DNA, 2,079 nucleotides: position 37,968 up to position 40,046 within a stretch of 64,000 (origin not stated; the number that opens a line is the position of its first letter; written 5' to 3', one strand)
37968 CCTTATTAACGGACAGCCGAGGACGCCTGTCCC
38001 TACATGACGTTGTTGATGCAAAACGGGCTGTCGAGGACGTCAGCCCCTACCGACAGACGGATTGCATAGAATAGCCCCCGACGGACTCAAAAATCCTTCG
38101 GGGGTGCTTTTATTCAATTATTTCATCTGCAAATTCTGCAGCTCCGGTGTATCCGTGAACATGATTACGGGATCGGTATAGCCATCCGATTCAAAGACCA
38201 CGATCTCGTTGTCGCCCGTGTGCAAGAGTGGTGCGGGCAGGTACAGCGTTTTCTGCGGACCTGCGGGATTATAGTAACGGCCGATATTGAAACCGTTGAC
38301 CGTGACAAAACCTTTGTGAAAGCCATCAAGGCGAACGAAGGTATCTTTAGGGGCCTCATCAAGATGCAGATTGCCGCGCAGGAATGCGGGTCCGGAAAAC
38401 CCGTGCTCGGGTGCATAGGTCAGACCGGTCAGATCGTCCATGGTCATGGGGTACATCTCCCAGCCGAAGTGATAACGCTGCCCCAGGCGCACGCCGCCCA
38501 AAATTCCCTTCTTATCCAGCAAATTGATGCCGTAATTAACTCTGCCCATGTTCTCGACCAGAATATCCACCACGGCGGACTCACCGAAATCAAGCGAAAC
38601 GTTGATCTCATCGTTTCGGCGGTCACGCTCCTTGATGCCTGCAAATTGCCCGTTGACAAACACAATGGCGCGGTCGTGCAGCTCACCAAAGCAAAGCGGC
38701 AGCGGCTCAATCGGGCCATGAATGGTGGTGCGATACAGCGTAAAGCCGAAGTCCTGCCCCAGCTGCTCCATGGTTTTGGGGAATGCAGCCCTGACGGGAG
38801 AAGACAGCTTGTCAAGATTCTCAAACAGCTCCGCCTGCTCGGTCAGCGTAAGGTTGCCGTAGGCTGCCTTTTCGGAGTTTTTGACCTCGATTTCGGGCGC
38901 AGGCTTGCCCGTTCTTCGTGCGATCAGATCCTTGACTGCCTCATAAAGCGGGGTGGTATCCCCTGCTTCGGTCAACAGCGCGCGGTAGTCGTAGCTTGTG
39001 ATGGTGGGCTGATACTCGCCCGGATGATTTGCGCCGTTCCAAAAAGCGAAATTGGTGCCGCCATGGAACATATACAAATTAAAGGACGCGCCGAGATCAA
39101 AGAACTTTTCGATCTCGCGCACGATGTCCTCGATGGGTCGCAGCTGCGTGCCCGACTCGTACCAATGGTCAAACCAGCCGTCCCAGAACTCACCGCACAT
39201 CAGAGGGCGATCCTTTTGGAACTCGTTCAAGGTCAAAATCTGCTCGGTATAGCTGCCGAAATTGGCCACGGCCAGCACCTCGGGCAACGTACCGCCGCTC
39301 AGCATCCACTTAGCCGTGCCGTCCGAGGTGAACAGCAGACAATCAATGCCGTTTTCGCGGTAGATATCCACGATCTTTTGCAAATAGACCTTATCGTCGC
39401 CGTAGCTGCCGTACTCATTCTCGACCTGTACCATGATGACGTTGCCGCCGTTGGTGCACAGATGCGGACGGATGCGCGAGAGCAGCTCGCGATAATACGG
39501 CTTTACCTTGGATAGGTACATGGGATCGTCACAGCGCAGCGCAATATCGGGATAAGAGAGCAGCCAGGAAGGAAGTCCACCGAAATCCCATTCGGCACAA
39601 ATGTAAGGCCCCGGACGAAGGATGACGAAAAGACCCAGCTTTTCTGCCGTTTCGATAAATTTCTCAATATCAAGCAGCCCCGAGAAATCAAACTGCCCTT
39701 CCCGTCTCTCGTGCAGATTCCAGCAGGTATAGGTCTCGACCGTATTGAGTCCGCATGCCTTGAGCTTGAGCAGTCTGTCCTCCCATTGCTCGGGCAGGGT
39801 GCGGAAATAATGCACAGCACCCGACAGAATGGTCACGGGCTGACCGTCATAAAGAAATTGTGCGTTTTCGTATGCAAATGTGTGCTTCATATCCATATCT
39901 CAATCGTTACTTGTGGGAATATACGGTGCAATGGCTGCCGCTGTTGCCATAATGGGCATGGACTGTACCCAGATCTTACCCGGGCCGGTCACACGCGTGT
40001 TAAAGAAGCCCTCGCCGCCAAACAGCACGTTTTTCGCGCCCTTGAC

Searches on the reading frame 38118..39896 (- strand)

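Call 11: search_protein_families(library=pfam, proteins=[window:38118-39896:-], max_evalue=0.001)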
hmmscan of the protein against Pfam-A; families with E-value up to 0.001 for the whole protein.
window:38118-39896:- (592 aa): 4 families
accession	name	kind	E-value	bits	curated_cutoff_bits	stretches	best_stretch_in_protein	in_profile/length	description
PF01301.25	Glyco_hydro_35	-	5.8e-117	391.3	27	1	13-326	1-317/319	Glycosyl hydrolases family 35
PF21317.3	BetaGal_ABD_1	-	5.3e-33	113.8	27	1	373-484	1-112/113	Beta-galactosidase, first all-beta domain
PF21467.3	BetaGal_gal-bd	-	2.1e-22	79.4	27.3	1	503-563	1-62/62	Beta-galactosidase, galactose-binding domain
PF02449.21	Glyco_hydro_42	-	5.5e-11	42.9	21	1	35-180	9-155/376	Beta-galactosidase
